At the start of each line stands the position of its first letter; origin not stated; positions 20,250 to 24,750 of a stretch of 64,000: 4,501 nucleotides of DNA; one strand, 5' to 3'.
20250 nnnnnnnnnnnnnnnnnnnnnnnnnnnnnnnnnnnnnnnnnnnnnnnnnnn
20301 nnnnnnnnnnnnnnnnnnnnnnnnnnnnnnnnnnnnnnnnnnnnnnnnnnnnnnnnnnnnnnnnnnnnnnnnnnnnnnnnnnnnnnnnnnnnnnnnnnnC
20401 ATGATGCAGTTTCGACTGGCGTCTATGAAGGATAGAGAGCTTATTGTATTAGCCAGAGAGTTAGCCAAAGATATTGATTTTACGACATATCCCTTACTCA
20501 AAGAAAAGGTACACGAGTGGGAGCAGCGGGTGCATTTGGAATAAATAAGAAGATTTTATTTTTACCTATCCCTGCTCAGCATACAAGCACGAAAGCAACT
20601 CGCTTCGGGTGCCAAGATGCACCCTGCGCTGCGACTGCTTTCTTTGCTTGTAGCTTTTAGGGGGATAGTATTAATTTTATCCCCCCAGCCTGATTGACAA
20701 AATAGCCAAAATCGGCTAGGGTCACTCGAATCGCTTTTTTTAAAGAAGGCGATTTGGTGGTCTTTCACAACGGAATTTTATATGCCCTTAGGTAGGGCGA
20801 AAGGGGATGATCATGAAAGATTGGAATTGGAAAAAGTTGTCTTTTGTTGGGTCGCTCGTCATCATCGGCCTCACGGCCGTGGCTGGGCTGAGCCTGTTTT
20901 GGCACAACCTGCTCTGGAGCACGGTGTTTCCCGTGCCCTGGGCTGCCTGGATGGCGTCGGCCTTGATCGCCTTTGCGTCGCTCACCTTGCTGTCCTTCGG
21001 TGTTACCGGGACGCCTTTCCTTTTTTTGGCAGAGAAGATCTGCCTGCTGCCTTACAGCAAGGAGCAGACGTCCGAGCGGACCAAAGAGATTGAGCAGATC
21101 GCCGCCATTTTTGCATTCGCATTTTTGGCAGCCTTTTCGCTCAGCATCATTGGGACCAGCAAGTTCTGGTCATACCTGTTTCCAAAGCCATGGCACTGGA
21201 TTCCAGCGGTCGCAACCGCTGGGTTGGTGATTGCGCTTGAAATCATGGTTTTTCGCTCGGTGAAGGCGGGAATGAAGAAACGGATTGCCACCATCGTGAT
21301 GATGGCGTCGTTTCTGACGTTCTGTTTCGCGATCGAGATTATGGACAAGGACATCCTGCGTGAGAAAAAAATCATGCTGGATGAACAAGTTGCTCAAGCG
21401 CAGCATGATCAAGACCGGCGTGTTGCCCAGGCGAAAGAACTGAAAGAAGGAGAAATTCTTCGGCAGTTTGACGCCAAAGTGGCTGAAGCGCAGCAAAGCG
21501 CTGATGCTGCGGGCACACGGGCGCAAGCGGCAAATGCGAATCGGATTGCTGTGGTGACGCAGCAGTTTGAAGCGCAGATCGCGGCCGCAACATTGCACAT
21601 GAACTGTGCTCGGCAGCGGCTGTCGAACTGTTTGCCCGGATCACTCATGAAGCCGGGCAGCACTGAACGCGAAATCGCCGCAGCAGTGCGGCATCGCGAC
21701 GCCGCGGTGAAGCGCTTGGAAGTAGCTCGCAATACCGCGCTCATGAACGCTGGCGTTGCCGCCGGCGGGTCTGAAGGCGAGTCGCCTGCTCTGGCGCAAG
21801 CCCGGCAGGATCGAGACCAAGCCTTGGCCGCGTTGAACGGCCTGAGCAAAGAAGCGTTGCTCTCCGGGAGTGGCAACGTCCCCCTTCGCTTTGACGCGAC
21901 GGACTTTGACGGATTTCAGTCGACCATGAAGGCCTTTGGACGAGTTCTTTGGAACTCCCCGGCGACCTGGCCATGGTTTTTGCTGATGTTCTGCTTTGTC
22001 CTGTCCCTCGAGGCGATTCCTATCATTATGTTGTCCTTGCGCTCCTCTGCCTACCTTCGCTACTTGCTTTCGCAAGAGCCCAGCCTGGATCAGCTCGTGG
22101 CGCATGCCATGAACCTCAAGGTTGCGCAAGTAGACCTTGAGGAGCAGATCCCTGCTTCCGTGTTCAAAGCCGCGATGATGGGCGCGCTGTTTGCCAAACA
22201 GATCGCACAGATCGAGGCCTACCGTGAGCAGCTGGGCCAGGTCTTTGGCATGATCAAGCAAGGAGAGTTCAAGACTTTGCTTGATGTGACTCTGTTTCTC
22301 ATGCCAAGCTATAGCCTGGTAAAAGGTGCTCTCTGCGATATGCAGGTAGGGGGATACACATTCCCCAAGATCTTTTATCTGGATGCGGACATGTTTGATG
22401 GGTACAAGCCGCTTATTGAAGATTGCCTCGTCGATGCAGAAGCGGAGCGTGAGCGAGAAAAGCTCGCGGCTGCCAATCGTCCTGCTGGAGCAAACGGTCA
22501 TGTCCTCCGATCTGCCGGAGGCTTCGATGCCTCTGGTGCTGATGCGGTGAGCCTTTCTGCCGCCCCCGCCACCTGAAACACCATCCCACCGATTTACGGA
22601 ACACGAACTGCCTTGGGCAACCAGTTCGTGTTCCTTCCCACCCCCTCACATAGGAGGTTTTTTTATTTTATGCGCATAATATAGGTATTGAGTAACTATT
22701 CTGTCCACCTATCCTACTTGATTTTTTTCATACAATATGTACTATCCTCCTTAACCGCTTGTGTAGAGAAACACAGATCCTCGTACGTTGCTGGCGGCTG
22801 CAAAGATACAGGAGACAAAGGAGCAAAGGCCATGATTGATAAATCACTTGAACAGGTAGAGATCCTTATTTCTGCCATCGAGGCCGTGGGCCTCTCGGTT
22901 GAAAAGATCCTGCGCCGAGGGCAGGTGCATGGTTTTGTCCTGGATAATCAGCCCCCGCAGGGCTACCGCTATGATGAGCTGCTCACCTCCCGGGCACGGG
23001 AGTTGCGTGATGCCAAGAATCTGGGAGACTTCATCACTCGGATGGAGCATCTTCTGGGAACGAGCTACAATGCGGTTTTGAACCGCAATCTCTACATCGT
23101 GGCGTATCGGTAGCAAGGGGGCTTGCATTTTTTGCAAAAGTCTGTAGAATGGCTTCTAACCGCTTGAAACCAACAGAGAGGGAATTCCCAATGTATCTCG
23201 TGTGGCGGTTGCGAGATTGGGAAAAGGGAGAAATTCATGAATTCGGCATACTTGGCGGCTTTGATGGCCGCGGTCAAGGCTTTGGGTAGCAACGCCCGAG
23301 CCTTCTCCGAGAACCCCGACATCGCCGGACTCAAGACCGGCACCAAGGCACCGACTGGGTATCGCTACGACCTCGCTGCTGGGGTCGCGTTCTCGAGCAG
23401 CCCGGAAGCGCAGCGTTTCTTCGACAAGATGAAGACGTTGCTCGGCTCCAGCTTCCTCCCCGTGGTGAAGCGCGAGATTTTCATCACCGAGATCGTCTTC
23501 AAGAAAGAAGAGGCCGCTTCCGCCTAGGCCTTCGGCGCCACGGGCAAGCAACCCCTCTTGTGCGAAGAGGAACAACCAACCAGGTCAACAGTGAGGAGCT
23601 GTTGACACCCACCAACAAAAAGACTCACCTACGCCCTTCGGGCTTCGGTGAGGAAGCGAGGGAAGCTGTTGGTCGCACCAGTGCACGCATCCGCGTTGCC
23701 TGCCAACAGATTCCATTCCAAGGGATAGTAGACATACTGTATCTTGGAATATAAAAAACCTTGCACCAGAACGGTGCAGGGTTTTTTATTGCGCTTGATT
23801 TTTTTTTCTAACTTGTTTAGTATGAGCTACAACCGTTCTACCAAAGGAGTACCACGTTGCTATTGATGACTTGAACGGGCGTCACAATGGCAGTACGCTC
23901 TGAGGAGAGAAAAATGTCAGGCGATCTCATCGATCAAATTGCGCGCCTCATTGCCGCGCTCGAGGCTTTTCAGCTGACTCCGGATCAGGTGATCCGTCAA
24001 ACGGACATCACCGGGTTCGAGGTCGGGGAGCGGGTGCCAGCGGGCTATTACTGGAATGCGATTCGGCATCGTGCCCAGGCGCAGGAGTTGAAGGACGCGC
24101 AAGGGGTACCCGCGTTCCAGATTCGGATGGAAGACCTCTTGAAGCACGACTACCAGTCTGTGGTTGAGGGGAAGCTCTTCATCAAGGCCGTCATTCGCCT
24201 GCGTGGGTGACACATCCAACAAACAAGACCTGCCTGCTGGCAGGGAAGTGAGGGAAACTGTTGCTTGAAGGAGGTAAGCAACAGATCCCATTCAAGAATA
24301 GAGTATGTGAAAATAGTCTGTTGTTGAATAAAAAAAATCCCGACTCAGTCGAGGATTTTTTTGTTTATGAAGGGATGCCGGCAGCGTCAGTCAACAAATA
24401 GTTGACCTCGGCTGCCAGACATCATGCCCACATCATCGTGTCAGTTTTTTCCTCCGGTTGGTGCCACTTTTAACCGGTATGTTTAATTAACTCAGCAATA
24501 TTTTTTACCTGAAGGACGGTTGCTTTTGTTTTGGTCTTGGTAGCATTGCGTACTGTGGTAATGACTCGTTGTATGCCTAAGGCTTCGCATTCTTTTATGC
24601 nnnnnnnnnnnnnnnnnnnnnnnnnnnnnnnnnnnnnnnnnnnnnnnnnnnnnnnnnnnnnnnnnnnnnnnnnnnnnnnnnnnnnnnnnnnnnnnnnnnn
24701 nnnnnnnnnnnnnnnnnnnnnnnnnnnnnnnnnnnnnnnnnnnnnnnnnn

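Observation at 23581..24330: Conserved 3' 'ctgttg-loop-caacag' stem-loop module downstream of paralogs B and C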

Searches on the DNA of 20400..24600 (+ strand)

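Call 6: search_rna_families(source=window, start=20400, end=24600, threshold=evalue, max_evalue=10, show_alignments=3)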
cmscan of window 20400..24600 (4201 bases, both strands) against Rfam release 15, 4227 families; matches with E-value up to 10: 6.
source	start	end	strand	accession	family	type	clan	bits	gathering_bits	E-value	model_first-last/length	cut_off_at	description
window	23716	23790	+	RF00506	Thr_leader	Cis-reg; leader;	-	34.4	55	0.0008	1-118/118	no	Threonine operon leader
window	23750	23816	-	RF00506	Thr_leader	Cis-reg; leader;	-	25.3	55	0.11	1-118/118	no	Threonine operon leader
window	23720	23792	+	RF02064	STnc370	Gene; sRNA;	-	23.8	54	7.4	1-71/71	no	Enterobacterial sRNA STnc370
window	23704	23787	+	RF02083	OrzO-P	Gene; antitoxin;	-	22.3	60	2.5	1-76/76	no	OrzO-P RNA antitoxin family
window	24327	24424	-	RF01772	rnk_pseudo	Cis-reg; leader;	-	21.2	55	2.5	1-108/108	no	Pseudomonas rnk leader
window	23575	23657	-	RF04177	BTnc201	Gene; sRNA;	-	20.4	105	3.2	1-99/99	no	Bacteroides sRNA BTnc201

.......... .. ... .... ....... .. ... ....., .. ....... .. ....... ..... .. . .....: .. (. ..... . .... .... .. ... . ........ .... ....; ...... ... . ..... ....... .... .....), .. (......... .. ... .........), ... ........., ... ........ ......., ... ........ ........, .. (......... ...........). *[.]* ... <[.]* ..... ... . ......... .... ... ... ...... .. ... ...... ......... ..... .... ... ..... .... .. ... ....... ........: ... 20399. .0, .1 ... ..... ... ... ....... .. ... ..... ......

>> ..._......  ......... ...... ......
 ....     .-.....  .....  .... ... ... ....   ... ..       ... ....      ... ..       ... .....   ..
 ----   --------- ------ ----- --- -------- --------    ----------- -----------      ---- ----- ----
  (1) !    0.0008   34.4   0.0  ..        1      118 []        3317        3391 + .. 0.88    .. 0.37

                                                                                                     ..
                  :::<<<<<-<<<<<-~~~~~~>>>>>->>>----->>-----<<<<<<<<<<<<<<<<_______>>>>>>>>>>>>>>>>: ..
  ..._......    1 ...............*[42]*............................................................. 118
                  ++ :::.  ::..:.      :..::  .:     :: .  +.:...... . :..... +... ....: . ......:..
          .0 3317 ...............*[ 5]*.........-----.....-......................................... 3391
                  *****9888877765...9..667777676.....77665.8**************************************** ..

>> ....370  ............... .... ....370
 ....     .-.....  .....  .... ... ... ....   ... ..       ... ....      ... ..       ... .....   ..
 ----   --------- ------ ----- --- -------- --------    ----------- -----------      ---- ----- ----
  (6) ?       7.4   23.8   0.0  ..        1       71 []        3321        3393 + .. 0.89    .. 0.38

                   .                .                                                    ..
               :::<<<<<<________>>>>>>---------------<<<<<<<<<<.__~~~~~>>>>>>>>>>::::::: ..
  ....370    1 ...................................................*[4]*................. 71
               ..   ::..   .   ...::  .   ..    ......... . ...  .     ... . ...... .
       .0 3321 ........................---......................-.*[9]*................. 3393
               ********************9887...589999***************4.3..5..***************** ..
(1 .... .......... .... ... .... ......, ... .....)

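Call 42: search_dna_similar(query=window:20600-24460:+, collection=phages, mode=distant, max_evalue=0.001)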
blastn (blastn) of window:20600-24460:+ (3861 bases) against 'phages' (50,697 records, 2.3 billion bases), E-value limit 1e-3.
No match.

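Call 43: search_dna_similar(query=window:20600-24460:+, collection=plasmids, mode=distant, max_evalue=0.001)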
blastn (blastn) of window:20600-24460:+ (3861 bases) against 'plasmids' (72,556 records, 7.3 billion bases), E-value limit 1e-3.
No match.

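Call 68: build_rna_model(alignment_id=A6, structure=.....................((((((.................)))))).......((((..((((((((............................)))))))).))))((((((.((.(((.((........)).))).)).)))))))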
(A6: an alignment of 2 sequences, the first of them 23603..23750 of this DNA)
Model R1 built from alignment A6 (2 sequences, 152 columns); structure: as given.
model positions 152; base pairs 31; branch points 2; effective number of sequences 1.33; information 0.59 bits per position. Calibrated on 0.2 Mb of random sequence (short: E-values are rough).
structure used (alignment columns):
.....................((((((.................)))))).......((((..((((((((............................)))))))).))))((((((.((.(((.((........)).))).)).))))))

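Call 69: search_with_rna_model(model_id=R1, source=window, filters=off, max_evalue=10, show_alignments=4)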
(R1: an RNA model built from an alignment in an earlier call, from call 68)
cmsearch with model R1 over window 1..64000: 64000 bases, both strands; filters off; matches with E-value up to 10: 44.
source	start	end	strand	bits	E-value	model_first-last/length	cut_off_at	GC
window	23603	23750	+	170.8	1.8e-44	1-152/152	no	0.53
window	24208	24329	+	141.1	1.8e-36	1-152/152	no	0.43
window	24290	24372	-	27.9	5.5e-06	1-152/152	no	0.3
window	23715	23820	-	19.6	0.00096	1-152/152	no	0.35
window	48146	48234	+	14.8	0.019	1-152/152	no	0.31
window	22598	22679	-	13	0.058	1-152/152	no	0.48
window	3719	3781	+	12.8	0.066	1-152/152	no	0.25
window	3743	3803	-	12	0.11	1-152/152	no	0.31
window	46692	46787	-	11.9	0.11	1-152/152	no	0.38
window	9015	9084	-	10.3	0.3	1-152/152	no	0.36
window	23662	23714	-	10.1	0.36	59-111/152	no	0.6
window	35322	35387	+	9.8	0.42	1-152/152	no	0.26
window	35348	35421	-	9.6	0.47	1-152/152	no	0.27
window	7034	7133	+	9.2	0.61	1-152/152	no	0.38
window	23624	23652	-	8.3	1.1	22-50/152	no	0.66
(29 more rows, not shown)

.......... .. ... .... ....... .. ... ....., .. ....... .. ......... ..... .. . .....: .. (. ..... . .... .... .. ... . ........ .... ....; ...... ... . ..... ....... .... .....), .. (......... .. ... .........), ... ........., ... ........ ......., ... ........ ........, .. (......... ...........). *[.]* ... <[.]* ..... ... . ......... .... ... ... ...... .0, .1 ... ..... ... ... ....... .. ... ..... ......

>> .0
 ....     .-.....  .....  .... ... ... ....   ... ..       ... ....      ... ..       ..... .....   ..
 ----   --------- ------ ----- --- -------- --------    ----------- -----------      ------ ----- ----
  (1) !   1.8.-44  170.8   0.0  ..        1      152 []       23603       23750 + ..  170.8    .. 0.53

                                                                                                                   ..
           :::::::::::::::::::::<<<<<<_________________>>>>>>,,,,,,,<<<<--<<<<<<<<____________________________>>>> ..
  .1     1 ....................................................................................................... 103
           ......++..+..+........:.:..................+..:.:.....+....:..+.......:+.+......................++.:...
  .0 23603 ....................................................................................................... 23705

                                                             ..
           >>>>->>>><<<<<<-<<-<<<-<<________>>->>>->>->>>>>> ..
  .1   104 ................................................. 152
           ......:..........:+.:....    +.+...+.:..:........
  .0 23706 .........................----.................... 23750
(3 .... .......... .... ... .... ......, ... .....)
